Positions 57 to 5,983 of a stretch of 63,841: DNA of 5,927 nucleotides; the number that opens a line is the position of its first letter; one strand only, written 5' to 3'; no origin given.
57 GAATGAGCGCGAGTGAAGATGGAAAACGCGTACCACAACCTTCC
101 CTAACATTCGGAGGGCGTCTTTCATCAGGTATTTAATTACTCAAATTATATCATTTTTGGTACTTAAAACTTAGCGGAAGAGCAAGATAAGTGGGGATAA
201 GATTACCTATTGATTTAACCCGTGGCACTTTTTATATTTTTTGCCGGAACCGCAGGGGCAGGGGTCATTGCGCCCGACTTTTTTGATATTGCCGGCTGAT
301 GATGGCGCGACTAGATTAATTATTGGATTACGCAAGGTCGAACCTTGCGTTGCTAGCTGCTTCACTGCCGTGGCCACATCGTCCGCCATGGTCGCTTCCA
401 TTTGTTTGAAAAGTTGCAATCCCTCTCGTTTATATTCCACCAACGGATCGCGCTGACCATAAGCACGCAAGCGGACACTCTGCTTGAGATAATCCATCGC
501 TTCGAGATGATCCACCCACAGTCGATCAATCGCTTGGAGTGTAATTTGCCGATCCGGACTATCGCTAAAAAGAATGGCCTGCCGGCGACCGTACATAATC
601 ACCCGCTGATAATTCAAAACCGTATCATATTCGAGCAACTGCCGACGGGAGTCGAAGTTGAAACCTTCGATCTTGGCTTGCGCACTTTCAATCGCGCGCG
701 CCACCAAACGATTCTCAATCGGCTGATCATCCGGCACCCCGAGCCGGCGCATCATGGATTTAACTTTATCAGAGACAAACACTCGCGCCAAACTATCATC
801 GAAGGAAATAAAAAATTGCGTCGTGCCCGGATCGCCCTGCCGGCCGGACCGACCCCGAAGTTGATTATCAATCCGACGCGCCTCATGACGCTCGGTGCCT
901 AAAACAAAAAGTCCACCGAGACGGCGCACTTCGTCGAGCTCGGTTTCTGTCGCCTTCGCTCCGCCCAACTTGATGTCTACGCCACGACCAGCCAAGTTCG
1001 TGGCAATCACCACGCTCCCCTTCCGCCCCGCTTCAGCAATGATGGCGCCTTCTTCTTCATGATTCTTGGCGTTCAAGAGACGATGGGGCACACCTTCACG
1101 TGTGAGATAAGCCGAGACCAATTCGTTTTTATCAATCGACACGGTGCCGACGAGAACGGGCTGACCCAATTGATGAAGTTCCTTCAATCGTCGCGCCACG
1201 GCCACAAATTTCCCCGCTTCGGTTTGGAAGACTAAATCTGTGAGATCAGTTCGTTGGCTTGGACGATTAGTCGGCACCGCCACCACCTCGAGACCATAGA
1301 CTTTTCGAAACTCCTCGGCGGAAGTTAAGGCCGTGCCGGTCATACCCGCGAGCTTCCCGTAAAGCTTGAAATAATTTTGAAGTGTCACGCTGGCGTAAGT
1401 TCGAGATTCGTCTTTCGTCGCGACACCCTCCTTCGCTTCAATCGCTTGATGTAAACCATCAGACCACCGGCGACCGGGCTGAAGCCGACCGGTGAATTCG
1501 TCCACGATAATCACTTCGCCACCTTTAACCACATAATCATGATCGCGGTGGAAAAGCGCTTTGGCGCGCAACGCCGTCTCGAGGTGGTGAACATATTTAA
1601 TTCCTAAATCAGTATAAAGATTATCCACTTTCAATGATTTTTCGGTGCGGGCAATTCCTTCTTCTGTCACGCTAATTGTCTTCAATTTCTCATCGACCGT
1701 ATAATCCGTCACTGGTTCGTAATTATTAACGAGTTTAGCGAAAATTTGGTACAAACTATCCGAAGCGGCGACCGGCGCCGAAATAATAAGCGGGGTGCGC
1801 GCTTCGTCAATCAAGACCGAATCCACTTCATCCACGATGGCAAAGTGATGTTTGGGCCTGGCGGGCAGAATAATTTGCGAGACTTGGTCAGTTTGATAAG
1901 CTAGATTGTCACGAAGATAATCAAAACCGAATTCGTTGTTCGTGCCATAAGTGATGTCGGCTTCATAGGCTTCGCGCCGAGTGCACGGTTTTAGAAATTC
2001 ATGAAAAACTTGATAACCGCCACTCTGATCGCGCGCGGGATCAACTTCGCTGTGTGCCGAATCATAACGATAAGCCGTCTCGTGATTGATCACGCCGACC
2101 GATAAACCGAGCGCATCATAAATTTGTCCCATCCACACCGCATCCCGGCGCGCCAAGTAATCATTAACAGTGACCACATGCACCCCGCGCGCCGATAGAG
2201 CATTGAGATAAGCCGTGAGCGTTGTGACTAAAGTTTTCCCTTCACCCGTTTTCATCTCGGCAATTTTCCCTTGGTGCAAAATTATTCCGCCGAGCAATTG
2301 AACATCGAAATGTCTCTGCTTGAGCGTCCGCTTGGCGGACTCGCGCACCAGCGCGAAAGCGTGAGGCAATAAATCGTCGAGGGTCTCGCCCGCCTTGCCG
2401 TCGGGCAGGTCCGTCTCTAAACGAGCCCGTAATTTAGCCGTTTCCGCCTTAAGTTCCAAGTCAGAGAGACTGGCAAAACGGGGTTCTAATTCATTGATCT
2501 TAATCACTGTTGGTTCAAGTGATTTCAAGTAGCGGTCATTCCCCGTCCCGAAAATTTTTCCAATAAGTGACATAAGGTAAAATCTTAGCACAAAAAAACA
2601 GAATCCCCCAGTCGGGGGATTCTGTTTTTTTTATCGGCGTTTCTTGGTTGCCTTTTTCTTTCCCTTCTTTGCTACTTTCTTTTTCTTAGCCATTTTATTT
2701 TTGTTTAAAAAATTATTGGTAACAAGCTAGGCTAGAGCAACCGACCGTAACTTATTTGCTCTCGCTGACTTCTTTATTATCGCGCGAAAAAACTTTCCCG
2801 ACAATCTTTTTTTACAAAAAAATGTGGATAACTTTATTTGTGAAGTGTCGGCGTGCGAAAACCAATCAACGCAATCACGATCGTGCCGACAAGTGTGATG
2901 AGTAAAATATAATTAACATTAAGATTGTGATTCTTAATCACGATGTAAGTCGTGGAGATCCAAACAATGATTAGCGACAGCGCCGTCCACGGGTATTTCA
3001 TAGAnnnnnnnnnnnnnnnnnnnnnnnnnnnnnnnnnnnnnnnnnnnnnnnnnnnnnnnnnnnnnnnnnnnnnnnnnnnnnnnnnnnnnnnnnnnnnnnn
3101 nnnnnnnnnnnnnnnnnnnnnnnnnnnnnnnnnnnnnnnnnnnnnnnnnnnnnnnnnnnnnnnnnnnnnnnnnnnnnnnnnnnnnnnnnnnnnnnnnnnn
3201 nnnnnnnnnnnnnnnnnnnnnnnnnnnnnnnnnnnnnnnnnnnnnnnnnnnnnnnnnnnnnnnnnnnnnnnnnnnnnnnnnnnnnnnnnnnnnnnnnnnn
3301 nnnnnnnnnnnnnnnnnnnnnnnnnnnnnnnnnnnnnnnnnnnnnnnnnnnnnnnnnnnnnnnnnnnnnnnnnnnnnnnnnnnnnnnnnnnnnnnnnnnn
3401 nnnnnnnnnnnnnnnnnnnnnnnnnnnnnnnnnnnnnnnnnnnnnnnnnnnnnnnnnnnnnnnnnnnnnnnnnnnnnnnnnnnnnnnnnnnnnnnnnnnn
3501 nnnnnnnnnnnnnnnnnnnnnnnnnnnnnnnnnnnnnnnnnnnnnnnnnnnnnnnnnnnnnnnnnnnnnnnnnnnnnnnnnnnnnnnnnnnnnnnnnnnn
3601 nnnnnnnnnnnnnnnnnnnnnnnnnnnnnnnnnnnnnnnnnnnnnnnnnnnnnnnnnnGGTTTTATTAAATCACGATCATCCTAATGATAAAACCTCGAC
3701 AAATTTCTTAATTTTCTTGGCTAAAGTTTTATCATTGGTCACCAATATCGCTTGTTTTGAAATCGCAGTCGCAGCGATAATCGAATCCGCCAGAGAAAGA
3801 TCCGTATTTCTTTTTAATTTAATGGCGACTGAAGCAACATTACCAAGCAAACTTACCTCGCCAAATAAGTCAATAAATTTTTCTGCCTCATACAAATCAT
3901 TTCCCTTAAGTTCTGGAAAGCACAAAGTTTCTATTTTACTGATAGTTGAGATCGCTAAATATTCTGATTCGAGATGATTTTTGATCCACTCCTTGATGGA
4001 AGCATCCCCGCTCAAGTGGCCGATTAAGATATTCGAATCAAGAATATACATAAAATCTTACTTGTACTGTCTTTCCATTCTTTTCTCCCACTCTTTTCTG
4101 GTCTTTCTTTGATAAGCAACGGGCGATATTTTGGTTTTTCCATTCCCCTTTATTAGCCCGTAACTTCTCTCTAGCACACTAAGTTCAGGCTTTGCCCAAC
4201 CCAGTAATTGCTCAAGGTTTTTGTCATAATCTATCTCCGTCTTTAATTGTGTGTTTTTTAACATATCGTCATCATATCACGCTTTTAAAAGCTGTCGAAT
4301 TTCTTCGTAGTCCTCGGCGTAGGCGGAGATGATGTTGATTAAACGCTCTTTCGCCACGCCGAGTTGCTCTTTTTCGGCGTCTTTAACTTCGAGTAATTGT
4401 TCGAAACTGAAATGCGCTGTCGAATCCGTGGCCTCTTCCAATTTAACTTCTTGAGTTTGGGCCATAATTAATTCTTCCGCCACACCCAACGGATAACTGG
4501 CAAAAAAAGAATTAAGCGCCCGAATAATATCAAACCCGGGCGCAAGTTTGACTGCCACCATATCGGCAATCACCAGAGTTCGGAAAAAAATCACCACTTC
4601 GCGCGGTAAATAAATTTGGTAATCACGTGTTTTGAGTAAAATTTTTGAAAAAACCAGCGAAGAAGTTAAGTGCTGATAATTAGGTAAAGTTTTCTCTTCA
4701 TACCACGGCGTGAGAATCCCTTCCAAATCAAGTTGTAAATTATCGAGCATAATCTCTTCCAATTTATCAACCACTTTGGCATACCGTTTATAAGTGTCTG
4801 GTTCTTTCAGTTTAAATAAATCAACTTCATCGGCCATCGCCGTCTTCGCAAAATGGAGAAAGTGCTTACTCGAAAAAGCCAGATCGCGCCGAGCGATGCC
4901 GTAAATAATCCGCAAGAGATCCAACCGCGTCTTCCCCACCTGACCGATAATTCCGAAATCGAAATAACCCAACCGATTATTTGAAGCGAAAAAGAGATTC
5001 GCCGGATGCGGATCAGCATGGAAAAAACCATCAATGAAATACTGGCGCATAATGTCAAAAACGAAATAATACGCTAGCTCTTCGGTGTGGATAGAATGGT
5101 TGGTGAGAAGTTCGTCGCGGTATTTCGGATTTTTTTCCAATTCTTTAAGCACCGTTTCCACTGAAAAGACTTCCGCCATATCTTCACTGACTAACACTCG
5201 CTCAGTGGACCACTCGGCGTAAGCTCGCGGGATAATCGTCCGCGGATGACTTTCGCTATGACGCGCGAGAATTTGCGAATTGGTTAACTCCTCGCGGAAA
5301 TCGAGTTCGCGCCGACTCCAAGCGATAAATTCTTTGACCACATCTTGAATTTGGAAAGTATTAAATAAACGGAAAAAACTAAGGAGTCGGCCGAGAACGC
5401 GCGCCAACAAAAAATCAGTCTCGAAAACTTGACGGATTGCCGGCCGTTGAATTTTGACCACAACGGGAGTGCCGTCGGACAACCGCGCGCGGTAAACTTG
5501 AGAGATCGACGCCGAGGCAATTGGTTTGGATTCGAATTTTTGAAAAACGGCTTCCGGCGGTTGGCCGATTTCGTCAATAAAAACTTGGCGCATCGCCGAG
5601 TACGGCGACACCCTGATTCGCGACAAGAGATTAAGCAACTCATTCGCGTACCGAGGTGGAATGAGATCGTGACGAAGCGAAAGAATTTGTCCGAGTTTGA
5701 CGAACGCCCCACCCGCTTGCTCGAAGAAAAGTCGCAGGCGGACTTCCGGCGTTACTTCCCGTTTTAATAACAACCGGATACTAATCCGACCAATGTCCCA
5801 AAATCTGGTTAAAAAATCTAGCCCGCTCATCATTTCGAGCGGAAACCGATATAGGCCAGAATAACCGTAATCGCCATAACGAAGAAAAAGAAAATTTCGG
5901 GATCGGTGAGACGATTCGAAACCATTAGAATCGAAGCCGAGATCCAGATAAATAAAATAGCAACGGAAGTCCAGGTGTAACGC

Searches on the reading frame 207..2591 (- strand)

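Call 11: search_protein_families(library=pfam, proteins=[window:207-2591:-])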
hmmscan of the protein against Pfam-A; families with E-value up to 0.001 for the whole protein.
window:207-2591:- (794 aa): 5 families
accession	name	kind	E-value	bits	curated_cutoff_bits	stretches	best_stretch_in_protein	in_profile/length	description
PF07517.20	SecA_DEAD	-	9.8e-116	386.5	24.6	1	12-429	3-290/290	SecA DEAD-like domain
PF21090.3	P-loop_SecA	-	8e-73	244.9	27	2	444-548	1-105/205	SecA P-loop domain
PF07516.18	SecA_SW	-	5.9e-41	141.2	26.7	2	680-743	133-196/200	SecA Wing and Scaffold domain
PF01043.26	SecA_PP_bind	-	3.1e-39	134.4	23.5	1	278-385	3-110/110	SecA preprotein cross-linking domain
PF02810.21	SEC-C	-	8.9e-11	41.9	20.4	1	774-791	1-18/19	SEC-C motif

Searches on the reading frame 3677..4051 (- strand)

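Call 76: search_protein_families(library=pfam, max_evalue=0.000001, proteins=[window:3677-4051:-])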
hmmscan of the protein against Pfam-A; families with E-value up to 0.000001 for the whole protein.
window:3677-4051:- (124 aa): 1 family
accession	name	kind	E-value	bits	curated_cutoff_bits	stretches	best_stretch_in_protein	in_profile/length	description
PF01850.27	PIN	-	1.1e-13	52.3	23.6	1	2-112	1-116/120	PIN domain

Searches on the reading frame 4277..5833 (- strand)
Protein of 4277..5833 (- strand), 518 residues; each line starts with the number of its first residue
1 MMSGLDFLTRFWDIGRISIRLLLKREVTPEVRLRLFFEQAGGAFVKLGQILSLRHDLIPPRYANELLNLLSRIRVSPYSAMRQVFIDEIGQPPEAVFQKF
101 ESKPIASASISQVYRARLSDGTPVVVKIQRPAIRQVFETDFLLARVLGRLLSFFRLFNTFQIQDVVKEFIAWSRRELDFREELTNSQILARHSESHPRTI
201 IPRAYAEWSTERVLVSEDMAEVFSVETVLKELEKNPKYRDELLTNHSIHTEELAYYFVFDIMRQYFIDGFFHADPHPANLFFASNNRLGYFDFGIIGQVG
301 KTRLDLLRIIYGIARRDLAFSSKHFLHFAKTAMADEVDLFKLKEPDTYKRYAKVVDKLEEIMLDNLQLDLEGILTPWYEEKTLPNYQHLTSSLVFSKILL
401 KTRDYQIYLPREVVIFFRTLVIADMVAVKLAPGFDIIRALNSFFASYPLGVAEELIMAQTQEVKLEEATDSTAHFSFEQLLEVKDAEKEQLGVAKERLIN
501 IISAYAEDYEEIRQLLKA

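Call 76: search_protein_families(library=pfam, max_evalue=0.000001, proteins=[window:4277-5833:-])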
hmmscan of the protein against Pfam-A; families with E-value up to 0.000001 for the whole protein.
window:4277-5833:- (518 aa): 1 family
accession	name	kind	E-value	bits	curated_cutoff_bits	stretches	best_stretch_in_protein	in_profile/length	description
PF03109.22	ABC1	-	5.6e-53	180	22.9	1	69-318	2-237/244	ABC1 atypical kinase-like domain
